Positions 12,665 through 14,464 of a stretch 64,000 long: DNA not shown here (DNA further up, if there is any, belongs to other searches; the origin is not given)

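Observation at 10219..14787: Candidate undescribed operon: orphan MttB-family methyltransferase with two tandem C26-like amidotransferases, an Ogl-like beta-propeller and a membrane bPH protein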

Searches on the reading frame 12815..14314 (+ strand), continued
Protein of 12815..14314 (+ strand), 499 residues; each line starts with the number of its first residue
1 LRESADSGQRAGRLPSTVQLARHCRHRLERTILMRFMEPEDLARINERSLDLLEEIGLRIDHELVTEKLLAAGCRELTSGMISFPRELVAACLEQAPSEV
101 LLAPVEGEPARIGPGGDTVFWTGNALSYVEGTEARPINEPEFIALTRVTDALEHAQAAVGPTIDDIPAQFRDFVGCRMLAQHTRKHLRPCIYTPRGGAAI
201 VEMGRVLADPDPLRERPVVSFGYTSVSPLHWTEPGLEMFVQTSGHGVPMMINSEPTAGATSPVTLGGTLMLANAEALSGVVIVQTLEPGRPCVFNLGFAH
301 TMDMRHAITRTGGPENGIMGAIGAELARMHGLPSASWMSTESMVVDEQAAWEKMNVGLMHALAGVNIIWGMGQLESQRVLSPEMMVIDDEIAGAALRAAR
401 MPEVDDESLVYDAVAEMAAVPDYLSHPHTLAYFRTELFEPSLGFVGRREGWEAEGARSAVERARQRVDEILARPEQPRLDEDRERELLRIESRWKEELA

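Call 23: find_related_loci(query=window:12914-14314:+, collection=genome_contigs, flank=10000)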
Query window:12914-14314:+ (466 aa) in genome_contigs; peptide patterns used: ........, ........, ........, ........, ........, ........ (x = any residue, [..] = any of these).
77 stretches matched a pattern; 22 encode a relative of the query (tblastn E <= 1e-3); 22 distinct loci.
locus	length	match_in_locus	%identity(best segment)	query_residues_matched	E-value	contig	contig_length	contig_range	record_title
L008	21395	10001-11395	84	1-465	0e+0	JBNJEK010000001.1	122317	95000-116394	MAG: Armatimonadota bacterium isolate Y23_14dBSd3.bin.89 NODE_26_length_122317_cov_7.731226, whole genome shotgun sequen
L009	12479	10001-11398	83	1-466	0e+0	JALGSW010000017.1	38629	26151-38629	MAG: Candidatus Zipacnadia bacterium isolate AB_3033_Bin_59 AB_3033_Bin_59_scaffold_1142, whole genome shotgun sequence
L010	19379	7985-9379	83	1-465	0e+0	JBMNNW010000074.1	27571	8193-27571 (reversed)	MAG: Armatimonadota bacterium isolate SBF912SR3HQ0005 scaffold_2690_c1, whole genome shotgun sequence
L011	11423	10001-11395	82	1-465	0e+0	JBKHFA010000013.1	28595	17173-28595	MAG: Armatimonadota bacterium isolate D1M05_3 NODE_848_length_28595_cov_6.603924, whole genome shotgun sequence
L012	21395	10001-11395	79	1-465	0e+0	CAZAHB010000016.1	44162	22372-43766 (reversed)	MAG TPA_asm: uncultured Armatimonadia bacterium isolate binchicken_co77_180 genome assembly, contig: NODE_1000_length_44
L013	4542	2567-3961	79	1-465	0e+0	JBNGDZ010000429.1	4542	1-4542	MAG: Armatimonadota bacterium isolate E05-054 bin22.fa-429, whole genome shotgun sequence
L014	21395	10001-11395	77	1-465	0e+0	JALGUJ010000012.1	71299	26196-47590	MAG: Candidatus Zipacnadia bacterium isolate Meg22_1214_Bin_167 Meg22_1214_Bin_167_scaffold_553, whole genome shotgun se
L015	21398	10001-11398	76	1-466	0e+0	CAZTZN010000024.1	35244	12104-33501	MAG TPA_asm: uncultured Armatimonadia bacterium isolate SRP338002_co1_89 genome assembly, contig: NODE_1113_length_35244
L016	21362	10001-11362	78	1-454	0e+0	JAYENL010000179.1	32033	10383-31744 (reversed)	MAG: Armatimonadota bacterium isolate MAG056 MAG056_179, whole genome shotgun sequence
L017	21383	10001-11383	77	1-461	0e+0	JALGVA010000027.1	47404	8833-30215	MAG: Candidatus Zipacnadia bacterium isolate Meg22_1618_Bin_20 Meg22_1618_Bin_20_scaffold_862, whole genome shotgun sequ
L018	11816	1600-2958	79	14-466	0e+0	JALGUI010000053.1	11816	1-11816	MAG: Candidatus Zipacnadia bacterium isolate Meg22_1214_Bin_164 Meg22_1214_Bin_164_scaffold_24912, whole genome shotgun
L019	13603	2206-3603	75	1-466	0e+0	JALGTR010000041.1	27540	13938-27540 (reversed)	MAG: Candidatus Zipacnadia bacterium isolate Meg22_1012_Bin_267 Meg22_1012_Bin_267_scaffold_6392, whole genome shotgun s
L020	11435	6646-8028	58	7-466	2e-170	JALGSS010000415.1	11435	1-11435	MAG: Candidatus Zipacnadia bacterium isolate AB_3033_Bin_153 AB_3033_Bin_153_scaffold_33774, whole genome shotgun sequen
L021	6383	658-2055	52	1-466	2e-154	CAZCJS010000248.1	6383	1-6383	MAG TPA_asm: uncultured Armatimonadia bacterium isolate binchicken_co334_104 genome assembly, contig: NODE_24086_length_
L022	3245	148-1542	51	1-465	1e-157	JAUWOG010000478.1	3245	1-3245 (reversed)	MAG: Armatimonadota bacterium isolate CSMAG_2444 CSMAG_2444_k141_911970_length_3245_cov_5.0000, whole genome shotgun seq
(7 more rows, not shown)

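Call 34: search_solved_structures(query=window:12914-14314:+, max_evalue=0.001, show_alignments=2)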
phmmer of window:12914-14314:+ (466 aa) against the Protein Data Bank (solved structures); distinct sequences matched with E-value up to 0.001: 5.
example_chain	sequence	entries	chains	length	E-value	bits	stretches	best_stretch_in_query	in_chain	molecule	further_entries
9yce_A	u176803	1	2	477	1.1e-42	149.4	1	7-455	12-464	Glycine betaine methyltransferase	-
2qne_A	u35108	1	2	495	1.3e-42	149.2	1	7-455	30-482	Putative methyltransferase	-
7xcm_A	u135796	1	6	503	7.5e-35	123.6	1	6-455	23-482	Trimethylamine methyltransferase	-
7xcl_A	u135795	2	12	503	7.9e-35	123.5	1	6-455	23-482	Trimethylamine methyltransferase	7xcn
4yyc_A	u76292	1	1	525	1.2e-29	106.4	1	6-454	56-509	Putative trimethylamine methyltransferase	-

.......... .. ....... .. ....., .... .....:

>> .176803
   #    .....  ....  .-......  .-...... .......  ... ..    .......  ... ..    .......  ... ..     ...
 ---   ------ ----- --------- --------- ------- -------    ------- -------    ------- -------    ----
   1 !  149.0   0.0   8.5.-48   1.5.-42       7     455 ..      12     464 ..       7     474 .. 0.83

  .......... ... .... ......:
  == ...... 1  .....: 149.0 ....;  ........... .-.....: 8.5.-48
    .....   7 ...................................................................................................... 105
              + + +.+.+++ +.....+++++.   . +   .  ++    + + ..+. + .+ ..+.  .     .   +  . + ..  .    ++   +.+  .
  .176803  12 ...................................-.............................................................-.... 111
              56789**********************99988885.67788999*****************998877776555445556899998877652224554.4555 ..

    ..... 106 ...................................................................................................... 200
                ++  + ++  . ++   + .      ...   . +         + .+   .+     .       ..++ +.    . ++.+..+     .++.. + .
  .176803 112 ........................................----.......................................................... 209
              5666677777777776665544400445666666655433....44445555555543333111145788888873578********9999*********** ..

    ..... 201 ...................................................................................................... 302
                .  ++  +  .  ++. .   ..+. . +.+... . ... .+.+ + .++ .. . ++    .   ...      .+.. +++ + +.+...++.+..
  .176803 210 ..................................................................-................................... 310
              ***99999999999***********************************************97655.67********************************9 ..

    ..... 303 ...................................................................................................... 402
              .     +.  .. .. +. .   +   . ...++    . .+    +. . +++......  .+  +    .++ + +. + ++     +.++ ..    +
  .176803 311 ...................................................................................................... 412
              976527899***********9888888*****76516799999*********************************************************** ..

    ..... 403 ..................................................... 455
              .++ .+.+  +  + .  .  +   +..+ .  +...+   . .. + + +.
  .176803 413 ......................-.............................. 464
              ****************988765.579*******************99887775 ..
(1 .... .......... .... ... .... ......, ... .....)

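Call 59: find_related_loci(query=A3, collection=metagenome_contigs, flank=10000)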
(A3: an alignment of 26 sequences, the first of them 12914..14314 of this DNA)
Query A3 (466 aa) in metagenome_contigs; peptide patterns used: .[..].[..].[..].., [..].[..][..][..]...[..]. (x = any residue, [..] = any of these).
439 stretches matched a pattern; 281 encode a relative of the query (tblastn E <= 1e-3); the best 80 are kept; 80 distinct loci.
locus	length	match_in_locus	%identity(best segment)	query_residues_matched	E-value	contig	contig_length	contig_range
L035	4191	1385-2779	83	1-465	0e+0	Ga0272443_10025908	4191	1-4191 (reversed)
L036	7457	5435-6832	82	1-466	0e+0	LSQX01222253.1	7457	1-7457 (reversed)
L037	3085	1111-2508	82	1-466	0e+0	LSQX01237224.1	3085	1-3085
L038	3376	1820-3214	83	1-465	0e+0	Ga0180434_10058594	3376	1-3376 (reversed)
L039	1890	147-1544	82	1-466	0e+0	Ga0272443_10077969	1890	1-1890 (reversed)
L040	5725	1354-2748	76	1-465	0e+0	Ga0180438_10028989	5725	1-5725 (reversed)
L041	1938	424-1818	76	1-465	0e+0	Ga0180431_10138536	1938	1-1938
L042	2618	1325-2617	77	1-431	0e+0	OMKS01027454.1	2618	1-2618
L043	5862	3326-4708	57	7-466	5e-169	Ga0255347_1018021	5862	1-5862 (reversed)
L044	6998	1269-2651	57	7-466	1e-167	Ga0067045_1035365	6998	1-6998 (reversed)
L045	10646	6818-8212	55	3-466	3e-159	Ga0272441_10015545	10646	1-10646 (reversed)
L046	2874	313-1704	52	1-465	3e-167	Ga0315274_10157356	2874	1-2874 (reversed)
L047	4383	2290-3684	54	1-464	2e-162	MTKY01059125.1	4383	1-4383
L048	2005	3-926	80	158-465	2e-170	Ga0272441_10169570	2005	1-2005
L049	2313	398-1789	54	1-463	2e-167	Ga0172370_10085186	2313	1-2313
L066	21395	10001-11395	52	1-465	7e-148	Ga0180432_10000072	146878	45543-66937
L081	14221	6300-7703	46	1-466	9e-144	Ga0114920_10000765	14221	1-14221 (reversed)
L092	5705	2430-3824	46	3-466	3e-141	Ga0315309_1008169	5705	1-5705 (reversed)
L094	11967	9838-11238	48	1-465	1e-139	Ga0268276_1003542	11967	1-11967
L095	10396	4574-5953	48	3-461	1e-139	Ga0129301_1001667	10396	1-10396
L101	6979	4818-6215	47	1-465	2e-138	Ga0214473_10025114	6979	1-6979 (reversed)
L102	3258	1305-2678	50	1-457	1e-143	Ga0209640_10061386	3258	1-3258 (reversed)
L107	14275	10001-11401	46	1-465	2e-137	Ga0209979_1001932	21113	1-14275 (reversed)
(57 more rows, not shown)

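Call 62: search_protein_families(library=pfam, proteins=[L095:6246-8234:+, L101:953-2620:-, L066:11430-12863:-, L081:1153-2211:+, L081:9847-10608:+, L007:5211-6608:-, L045:8277-9137:+, L107:7568-8440:+, L094:6411-7373:+, L092:3872-4333:+], max_evalue=0.001)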
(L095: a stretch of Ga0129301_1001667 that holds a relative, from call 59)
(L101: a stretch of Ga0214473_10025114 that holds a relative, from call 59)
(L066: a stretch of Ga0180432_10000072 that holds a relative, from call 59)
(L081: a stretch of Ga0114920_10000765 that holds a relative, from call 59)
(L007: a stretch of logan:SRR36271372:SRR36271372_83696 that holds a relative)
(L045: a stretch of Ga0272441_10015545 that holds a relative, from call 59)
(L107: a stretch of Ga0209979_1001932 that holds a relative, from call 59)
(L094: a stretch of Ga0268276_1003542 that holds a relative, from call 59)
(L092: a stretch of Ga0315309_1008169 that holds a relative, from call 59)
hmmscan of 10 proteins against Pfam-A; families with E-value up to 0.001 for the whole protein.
L095:6246-8234:+ (662 aa): 2 families
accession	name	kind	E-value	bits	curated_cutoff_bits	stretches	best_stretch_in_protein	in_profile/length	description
PF20581.3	DUF6785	-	5.5e-33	114.7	25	1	40-529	21-498/498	Family of unknown function (DUF6785)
PF20580.3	DUF6784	-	5.4e-14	52.6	26.4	1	564-655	3-91/101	Domain of unknown function (DUF6784)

L101:953-2620:- (555 aa): 0 families

L066:11430-12863:- (477 aa): 1 family
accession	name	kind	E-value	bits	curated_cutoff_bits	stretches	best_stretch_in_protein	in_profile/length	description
PF04734.18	Ceramidase_alk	-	2.1e-05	23.8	32.1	0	21-115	2-101/509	Neutral/alkaline non-lysosomal ceramidase, N-terminal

L081:1153-2211:+ (352 aa): 3 families
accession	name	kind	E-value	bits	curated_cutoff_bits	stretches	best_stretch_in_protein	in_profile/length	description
PF01408.29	GFO_IDH_MocA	-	7.4e-29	101.3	24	1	7-122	1-118/120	Oxidoreductase family, NAD-binding Rossmann fold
PF02894.22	GFO_IDH_MocA_C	-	3.2e-19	70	22.9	1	140-349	5-218/218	Oxidoreductase family, C-terminal alpha/beta domain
PF22725.1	GFO_IDH_MocA_C3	-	4.2e-18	66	27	1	134-257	3-123/124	GFO/IDH/MocA C-terminal domain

L081:9847-10608:+ (253 aa): 7 families
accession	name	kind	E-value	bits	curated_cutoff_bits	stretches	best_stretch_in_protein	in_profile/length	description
PF00005.33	ABC_tran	-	2.3e-34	119.4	25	1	27-166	1-136/137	ABC transporter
PF13304.12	AAA_21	-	1e-06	29.5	27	1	39-93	1-61/304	AAA domain, putative AbiEii toxin, Type IV TA system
PF03215.21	Rad17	-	0.00014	22.3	23.8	1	27-79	35-86/186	Rad17 P-loop domain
PF13401.12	AAA_22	-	0.00021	22.1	27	1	37-98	5-33/130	AAA domain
PF01637.24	ATPase_2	-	0.00071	19.9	33.2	0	36-61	19-44/225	ATPase domain predominantly from Archaea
PF00004.35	AAA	-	0.00091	20.1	21.2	0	40-64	1-25/131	ATPase family associated with various cellular activities (AAA)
PF20720.3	nSTAND3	-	0.00097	19.3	27.2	0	27-58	7-38/155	Novel STAND NTPase 3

L007:5211-6608:- (465 aa): 0 families

L045:8277-9137:+ (286 aa): 5 families
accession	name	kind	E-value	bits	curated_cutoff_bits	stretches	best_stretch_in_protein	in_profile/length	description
PF18014.7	Acetyltransf_18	-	5.3e-17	62.1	22.7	1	158-279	3-124/124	Acetyltransferase (GNAT) domain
PF00583.31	Acetyltransf_1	-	1.4e-13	51.5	20.7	1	35-110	20-100/116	Acetyltransferase (GNAT) family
PF13508.13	Acetyltransf_7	-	2.7e-10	40.9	27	1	46-124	4-83/84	Acetyltransferase (GNAT) domain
PF13673.13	Acetyltransf_10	-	3e-10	40.6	23.6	1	45-125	31-109/128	Acetyltransferase (GNAT) domain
PF13527.13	Acetyltransf_9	-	0.00034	21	25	1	68-111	71-114/127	Acetyltransferase (GNAT) domain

L107:7568-8440:+ (290 aa): 1 family
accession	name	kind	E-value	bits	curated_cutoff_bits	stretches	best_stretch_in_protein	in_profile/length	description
PF02653.21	BPD_transp_2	-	8.4e-39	133.8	26.8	1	7-256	5-268/269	Branched-chain amino acid transport system / permease component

L094:6411-7373:+ (320 aa): 1 family
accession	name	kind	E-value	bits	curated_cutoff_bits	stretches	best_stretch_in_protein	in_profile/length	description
PF02653.21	BPD_transp_2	-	3.7e-38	131.6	26.8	1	36-304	2-266/269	Branched-chain amino acid transport system / permease component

L092:3872-4333:+ (153 aa): 2 families
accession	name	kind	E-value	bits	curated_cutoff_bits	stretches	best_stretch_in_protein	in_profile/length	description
PF00293.34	NUDIX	-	1.9e-15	57.5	21.1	1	8-126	6-133/134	NUDIX domain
PF14815.12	NUDIX_4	-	0.00035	20.8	35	1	10-105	3-92/113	NUDIX domain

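Call 72: search_protein_families(library=pfam, proteins=[L102:2724-3257:+, L102:116-1324:+, L101:953-2620:-], max_evalue=0.01)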
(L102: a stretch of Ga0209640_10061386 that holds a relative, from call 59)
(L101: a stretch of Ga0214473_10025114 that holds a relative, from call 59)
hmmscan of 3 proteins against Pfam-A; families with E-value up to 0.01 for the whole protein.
L102:2724-3257:+ (178 aa): 2 families
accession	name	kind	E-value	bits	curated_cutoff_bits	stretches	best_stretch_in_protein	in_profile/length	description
PF02310.24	B12-binding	-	3.8e-23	82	32.1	1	89-178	1-88/121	B12 binding domain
PF02607.22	B12-binding_2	-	1.1e-18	67.6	23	1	11-76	9-73/74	B12 binding domain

L102:116-1324:+ (402 aa): 0 families

L101:953-2620:- (555 aa): 0 families
